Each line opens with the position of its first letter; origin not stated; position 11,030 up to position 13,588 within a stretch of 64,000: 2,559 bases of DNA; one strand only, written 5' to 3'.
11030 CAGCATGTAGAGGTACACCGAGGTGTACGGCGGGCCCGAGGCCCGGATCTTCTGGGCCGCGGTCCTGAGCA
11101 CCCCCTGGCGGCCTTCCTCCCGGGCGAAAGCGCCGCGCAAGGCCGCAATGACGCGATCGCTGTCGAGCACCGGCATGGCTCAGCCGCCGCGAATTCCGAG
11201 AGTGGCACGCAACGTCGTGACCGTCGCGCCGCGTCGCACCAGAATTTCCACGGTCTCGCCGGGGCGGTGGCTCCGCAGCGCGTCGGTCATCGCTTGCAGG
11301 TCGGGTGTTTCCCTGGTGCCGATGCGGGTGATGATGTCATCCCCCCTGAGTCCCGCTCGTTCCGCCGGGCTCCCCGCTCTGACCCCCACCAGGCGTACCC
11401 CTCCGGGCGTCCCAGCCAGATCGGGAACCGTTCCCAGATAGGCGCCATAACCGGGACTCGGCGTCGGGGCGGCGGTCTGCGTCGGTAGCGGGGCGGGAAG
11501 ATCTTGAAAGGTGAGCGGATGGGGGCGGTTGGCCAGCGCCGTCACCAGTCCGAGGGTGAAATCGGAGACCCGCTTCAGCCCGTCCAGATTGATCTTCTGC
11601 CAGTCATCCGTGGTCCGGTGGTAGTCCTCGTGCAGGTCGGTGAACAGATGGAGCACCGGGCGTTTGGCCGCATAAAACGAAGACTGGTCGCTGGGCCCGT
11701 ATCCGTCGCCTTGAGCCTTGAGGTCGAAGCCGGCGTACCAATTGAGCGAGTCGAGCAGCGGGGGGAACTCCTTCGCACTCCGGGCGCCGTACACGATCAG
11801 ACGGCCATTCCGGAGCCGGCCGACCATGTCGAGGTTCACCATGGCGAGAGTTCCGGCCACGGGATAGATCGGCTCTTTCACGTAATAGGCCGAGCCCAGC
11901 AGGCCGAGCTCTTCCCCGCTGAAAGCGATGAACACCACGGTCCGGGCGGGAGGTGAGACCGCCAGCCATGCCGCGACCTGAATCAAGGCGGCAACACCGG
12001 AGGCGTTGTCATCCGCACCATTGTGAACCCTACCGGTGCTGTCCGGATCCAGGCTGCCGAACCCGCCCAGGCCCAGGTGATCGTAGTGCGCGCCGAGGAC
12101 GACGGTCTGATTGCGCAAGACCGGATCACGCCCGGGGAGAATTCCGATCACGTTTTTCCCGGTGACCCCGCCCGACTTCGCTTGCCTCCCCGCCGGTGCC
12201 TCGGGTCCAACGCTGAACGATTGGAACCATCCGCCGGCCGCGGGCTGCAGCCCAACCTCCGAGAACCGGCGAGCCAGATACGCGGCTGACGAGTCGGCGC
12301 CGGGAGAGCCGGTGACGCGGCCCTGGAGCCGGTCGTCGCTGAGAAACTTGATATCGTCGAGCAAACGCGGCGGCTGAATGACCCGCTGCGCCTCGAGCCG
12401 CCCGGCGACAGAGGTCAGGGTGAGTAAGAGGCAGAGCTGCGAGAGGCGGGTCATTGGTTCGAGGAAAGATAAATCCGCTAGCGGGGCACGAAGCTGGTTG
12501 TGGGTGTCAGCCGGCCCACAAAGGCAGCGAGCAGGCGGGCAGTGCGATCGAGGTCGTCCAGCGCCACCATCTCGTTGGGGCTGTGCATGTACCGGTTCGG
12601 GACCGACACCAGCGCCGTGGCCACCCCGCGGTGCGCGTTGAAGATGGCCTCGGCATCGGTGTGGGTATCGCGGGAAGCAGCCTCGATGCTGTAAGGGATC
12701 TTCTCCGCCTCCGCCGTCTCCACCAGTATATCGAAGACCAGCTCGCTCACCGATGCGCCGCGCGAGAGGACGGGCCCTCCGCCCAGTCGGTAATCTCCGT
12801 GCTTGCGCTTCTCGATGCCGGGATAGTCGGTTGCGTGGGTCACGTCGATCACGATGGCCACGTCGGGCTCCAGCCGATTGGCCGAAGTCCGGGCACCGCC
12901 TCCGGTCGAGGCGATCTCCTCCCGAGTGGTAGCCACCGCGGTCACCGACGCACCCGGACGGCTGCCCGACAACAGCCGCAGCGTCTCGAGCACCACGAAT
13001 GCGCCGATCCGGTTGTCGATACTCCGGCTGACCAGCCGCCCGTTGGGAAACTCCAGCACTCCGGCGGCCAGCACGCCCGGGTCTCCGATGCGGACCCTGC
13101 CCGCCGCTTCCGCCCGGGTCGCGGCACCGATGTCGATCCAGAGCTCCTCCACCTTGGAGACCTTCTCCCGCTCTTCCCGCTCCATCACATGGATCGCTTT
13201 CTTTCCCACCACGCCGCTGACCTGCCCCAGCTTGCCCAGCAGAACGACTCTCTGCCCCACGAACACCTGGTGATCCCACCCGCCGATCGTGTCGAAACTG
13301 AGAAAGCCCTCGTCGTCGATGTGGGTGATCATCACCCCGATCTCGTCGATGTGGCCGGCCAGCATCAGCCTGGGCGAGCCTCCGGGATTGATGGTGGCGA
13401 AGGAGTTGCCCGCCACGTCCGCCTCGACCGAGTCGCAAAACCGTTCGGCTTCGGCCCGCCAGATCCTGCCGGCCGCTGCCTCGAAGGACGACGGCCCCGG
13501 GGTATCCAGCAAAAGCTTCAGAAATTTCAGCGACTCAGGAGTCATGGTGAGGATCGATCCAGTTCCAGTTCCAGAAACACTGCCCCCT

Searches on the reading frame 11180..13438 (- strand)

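Call 18: search_protein_families(library=pfam, proteins=[window:11180-13438:-], max_evalue=0.00001)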
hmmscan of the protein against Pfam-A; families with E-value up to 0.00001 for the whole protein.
window:11180-13438:- (752 aa): 3 families
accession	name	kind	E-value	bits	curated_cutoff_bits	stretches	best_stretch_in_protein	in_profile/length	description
PF04389.22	Peptidase_M28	-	6.8e-42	143.8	21.3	1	429-629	1-190/193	Peptidase family M28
PF13180.12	PDZ_2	-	1.3e-10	41.9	27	1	679-746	12-79/80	PDZ domain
PF17820.7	PDZ_6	-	8.1e-08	32.3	27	1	685-736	4-54/54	PDZ domain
